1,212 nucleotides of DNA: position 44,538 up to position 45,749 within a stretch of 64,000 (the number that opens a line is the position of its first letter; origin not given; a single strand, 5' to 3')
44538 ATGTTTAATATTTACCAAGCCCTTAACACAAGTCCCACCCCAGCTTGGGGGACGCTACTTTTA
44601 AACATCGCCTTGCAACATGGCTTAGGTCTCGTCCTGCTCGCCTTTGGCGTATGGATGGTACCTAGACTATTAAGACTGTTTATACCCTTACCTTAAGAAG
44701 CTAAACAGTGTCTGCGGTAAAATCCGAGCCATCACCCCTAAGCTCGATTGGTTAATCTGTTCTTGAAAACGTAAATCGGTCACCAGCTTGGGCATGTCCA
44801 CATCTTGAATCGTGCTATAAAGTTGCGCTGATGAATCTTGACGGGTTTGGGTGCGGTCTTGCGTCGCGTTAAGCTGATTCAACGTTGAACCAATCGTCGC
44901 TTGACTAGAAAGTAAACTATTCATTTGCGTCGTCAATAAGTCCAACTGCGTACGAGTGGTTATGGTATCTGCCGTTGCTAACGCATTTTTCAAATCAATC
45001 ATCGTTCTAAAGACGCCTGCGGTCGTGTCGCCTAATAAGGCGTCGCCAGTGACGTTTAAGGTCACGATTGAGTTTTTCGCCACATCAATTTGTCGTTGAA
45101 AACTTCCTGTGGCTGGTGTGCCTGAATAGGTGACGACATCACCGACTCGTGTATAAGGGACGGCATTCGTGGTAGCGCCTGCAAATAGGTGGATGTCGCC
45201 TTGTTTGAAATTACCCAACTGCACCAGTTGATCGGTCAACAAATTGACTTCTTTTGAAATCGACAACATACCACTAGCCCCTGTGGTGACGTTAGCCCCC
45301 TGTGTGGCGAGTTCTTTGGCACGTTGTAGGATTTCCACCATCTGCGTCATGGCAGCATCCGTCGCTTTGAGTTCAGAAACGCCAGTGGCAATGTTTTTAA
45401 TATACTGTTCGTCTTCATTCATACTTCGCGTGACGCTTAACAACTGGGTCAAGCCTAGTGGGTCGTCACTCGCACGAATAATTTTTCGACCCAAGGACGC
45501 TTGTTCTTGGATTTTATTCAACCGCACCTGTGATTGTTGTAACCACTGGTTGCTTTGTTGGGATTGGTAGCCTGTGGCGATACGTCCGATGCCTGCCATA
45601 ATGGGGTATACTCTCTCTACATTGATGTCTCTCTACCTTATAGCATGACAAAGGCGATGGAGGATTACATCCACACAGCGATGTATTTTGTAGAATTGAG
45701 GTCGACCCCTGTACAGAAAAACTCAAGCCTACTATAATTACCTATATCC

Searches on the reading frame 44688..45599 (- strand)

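Call 99: search_protein_families(library=pfam, proteins=[window:44688-45599:-], max_evalue=0.0001)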
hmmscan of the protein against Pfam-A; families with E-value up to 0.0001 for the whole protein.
window:44688-45599:- (303 aa): 2 families
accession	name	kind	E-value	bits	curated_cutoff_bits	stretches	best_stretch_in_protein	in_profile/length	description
PF00669.25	Flagellin_N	-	2.6e-16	60.4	26.6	1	7-142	1-137/139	Bacterial flagellin N-terminal helical region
PF00700.27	Flagellin_C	-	2e-06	28.5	23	1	219-302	1-86/86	Bacterial flagellin C-terminal helical region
